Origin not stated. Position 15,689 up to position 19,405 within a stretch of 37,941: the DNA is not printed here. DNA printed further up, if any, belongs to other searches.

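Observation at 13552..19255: Candidate undescribed system: small 2-TM protein + catalytically degenerate isoprenyl-diphosphate-synthase-fold protein + 1138-aa kinase-like/pseudo-receiver giant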

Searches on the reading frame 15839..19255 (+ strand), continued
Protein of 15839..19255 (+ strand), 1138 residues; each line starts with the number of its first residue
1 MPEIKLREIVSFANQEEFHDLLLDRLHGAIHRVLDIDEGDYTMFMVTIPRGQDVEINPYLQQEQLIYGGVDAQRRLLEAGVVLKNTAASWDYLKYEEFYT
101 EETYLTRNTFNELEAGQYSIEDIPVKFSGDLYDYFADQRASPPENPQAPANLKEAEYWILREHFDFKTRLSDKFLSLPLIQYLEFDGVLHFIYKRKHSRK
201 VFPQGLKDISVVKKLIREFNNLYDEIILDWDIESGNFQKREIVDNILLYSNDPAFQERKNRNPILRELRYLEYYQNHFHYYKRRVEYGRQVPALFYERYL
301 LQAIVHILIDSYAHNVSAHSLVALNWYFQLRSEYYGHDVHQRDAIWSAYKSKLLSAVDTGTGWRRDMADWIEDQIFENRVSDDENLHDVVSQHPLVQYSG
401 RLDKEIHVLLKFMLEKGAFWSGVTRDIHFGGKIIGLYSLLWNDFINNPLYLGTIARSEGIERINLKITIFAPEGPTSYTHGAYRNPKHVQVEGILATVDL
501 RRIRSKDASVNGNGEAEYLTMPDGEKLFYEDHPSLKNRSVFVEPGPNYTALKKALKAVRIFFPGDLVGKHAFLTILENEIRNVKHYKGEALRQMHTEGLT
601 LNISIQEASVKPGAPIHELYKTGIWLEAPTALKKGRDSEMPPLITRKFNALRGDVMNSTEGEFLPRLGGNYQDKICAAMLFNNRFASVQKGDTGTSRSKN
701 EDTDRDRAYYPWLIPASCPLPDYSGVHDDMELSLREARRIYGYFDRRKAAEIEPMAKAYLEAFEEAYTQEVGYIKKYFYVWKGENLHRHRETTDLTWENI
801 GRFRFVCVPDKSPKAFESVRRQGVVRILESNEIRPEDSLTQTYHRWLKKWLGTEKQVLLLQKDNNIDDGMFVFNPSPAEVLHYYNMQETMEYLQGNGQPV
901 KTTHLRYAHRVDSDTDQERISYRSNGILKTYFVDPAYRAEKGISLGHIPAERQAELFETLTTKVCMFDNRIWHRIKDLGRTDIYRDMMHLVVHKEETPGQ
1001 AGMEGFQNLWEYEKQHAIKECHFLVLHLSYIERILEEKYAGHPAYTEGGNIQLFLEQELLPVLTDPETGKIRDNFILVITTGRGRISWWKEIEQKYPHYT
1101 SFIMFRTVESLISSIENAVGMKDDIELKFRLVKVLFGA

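Call 89: search_protein_families(library=pfam, proteins=[L021:9847-12093:+, L025:16614-18953:+, L028:16466-19111:+, L031:16332-18833:+, L033:8958-11360:+, L037:16686-19316:+, L045:14415-17714:+, L052:9156-11825:+, L072:9155-11302:+, L078:11422-14070:+], max_evalue=0.001)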
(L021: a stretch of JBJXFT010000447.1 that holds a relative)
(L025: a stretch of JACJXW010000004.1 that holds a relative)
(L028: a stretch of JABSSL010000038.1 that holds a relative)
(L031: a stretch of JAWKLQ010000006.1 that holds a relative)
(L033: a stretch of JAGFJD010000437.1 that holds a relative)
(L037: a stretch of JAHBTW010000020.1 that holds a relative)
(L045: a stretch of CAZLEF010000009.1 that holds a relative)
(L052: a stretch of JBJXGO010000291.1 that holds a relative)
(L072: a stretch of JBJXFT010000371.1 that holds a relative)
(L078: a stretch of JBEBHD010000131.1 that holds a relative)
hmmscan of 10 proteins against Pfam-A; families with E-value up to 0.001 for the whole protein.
L021:9847-12093:+ (748 aa): 4 families
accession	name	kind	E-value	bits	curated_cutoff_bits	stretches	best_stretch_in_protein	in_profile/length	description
PF13855.12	LRR_8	-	7.9e-10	38.8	27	1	659-715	2-60/61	Leucine rich repeat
PF12799.13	LRR_4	-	2.6e-08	34.3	27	0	639-673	5-39/44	Leucine Rich repeats (2 copies)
PF23598.1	LRR_14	-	3.3e-07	29.8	40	1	618-712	30-122/353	Leucine-rich repeat region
PF00560.39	LRR_1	-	4.4e-06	26.2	20.6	0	660-677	2-20/23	Leucine Rich Repeat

L025:16614-18953:+ (779 aa): 4 families
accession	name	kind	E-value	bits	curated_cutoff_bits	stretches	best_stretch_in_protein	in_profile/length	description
PF19964.5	EAD11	-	1.4e-14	54.3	26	1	704-777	5-79/80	Effector-associated domain 11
PF23598.1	LRR_14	-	9.5e-07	28.3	40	1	603-668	38-103/353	Leucine-rich repeat region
PF13855.12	LRR_8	-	9.7e-06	25.7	27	1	615-669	4-60/61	Leucine rich repeat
PF12799.13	LRR_4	-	0.00051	20.7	27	0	615-650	4-39/44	Leucine Rich repeats (2 copies)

L028:16466-19111:+ (881 aa): 3 families
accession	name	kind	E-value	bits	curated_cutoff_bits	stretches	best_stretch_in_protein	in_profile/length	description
PF19964.5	EAD11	-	1.4e-08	35.1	26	1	796-872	4-79/80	Effector-associated domain 11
PF13855.12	LRR_8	-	2.9e-06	27.4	27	1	713-767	3-59/61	Leucine rich repeat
PF23598.1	LRR_14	-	0.00011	21.6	40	1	713-772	49-108/353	Leucine-rich repeat region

L031:16332-18833:+ (833 aa): 0 families

L033:8958-11360:+ (800 aa): 4 families
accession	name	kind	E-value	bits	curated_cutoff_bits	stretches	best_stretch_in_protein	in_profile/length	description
PF13855.12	LRR_8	-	1.7e-07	31.3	27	1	586-641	4-61/61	Leucine rich repeat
PF12799.13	LRR_4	-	5.4e-07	30.1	27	1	607-640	2-34/44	Leucine Rich repeats (2 copies)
PF00560.39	LRR_1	-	8.1e-06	25.4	20.6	0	607-628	1-23/23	Leucine Rich Repeat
PF19964.5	EAD11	-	4.2e-05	23.9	26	1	703-784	3-74/80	Effector-associated domain 11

L037:16686-19316:+ (876 aa): 3 families
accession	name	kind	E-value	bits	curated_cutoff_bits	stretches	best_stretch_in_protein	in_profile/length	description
PF13676.11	TIR_2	-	2.6e-13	50.9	28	1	729-827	1-93/122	TIR domain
PF12799.13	LRR_4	-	5.9e-07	30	27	1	621-661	1-40/44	Leucine Rich repeats (2 copies)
PF13855.12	LRR_8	-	7.4e-06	26.1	27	1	621-680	1-59/61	Leucine rich repeat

L045:14415-17714:+ (1099 aa): 4 families
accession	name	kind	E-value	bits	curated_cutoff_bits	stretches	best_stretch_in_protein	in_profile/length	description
PF00656.27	Peptidase_C14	-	2.2e-20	73.8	21.4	1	872-1083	4-219/233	Caspase domain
PF12799.13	LRR_4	-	7.2e-06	26.5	27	1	642-680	3-40/44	Leucine Rich repeats (2 copies)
PF13855.12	LRR_8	-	3.3e-05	24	27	1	641-697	2-59/61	Leucine rich repeat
PF13676.11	TIR_2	-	0.00031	21.7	28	0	731-813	1-92/122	TIR domain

L052:9156-11825:+ (889 aa): 5 families
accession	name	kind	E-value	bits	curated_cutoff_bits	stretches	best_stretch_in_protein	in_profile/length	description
PF13855.12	LRR_8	-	1.8e-13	50.4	27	1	653-711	2-61/61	Leucine rich repeat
PF13676.11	TIR_2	-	3.1e-11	44.3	28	1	745-851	1-96/122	TIR domain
PF12799.13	LRR_4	-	8.4e-11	42.2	27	2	653-692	2-41/44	Leucine Rich repeats (2 copies)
PF00560.39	LRR_1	-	4.5e-06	26.2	20.6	0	653-674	1-23/23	Leucine Rich Repeat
PF23598.1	LRR_14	-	5e-05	22.6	40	1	639-706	57-124/353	Leucine-rich repeat region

L072:9155-11302:+ (715 aa): 4 families
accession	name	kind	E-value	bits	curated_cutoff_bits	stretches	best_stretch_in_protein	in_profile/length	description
PF13855.12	LRR_8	-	1.3e-07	31.7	27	2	627-685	2-60/61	Leucine rich repeat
PF23598.1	LRR_14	-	4e-06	26.3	40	1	607-681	52-124/353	Leucine-rich repeat region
PF23211.1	LRR_LRWD1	-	9.3e-06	25.9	28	1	595-688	9-100/190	Leucine-rich repeat and WD repeat-containing protein 1, LRR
PF12799.13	LRR_4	-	0.00016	22.2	27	0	628-665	3-40/44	Leucine Rich repeats (2 copies)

L078:11422-14070:+ (882 aa): 2 families
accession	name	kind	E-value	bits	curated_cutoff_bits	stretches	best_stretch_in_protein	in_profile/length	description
PF13676.11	TIR_2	-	1e-05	26.5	28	1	731-836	2-103/122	TIR domain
PF12799.13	LRR_4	-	0.00029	21.5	27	0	635-669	3-39/44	Leucine Rich repeats (2 copies)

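Call 98: search_protein_families(library=ncbifam, proteins=[L018:13280-14194:+, L018:14191-14988:+, L018:16506-17042:+, L027:16641-19058:+, L068:7763-9043:+, L023:8098-9759:+, L045:14415-17714:+, L018:9971-13270:+], max_evalue=0.001)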
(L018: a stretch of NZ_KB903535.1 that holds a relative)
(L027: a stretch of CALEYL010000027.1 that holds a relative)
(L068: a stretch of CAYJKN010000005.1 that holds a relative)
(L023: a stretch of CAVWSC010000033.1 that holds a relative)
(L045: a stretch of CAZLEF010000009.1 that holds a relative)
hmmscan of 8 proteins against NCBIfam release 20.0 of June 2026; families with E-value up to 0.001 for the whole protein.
L018:13280-14194:+ (304 aa): 0 families

L018:14191-14988:+ (265 aa): 0 families

L018:16506-17042:+ (178 aa): 0 families

L027:16641-19058:+ (805 aa): 4 families
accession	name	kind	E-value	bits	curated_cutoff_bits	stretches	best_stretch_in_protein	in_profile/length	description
NF041381.1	XopAC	subfamily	3e-09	36.1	450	1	622-698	118-194/451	XopAC/AvrAC family type III secretion system effector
NF047464.1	FibnectbindLIC11051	equivalog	3.1e-07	29.3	1000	1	622-701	562-642/685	LIC_11051 family fibronectin-binding protein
NF041400.1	XopAE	equivalog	2e-06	27.1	600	1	623-694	26-96/478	type III secretion system effector XopAE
NF041351.1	XopL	equivalog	2.6e-06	26.4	500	1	593-692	29-125/497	type III secretion system leucine-rich repeat domain-containing effector XopL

L068:7763-9043:+ (426 aa): 0 families

L023:8098-9759:+ (553 aa): 0 families

L045:14415-17714:+ (1099 aa): 4 families
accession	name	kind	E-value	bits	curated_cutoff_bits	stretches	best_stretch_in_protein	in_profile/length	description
NF047832.1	caspase_w_EACC1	subfamily_domain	1.3e-17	64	140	1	873-1067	4-197/211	caspase, EACC1-associated type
NF047464.1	FibnectbindLIC11051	equivalog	2.7e-09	36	1000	1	575-712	513-652/685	LIC_11051 family fibronectin-binding protein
NF041381.1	XopAC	subfamily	2.5e-07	29.8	450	1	630-699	56-125/451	XopAC/AvrAC family type III secretion system effector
NF041400.1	XopAE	equivalog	2.3e-05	23.5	600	1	627-701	124-199/478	type III secretion system effector XopAE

L018:9971-13270:+ (1099 aa): 0 families

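Call 99: search_dna_similar(query=window:15839-19255:+, collection=plasmids, mode=protein, max_rows=5)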
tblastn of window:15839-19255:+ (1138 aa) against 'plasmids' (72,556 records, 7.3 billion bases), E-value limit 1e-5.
No match.

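Call 100: search_dna_similar(query=window:15839-19255:+, collection=phages, mode=protein, max_rows=5)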
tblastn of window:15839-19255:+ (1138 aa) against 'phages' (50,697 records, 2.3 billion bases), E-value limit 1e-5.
No match.
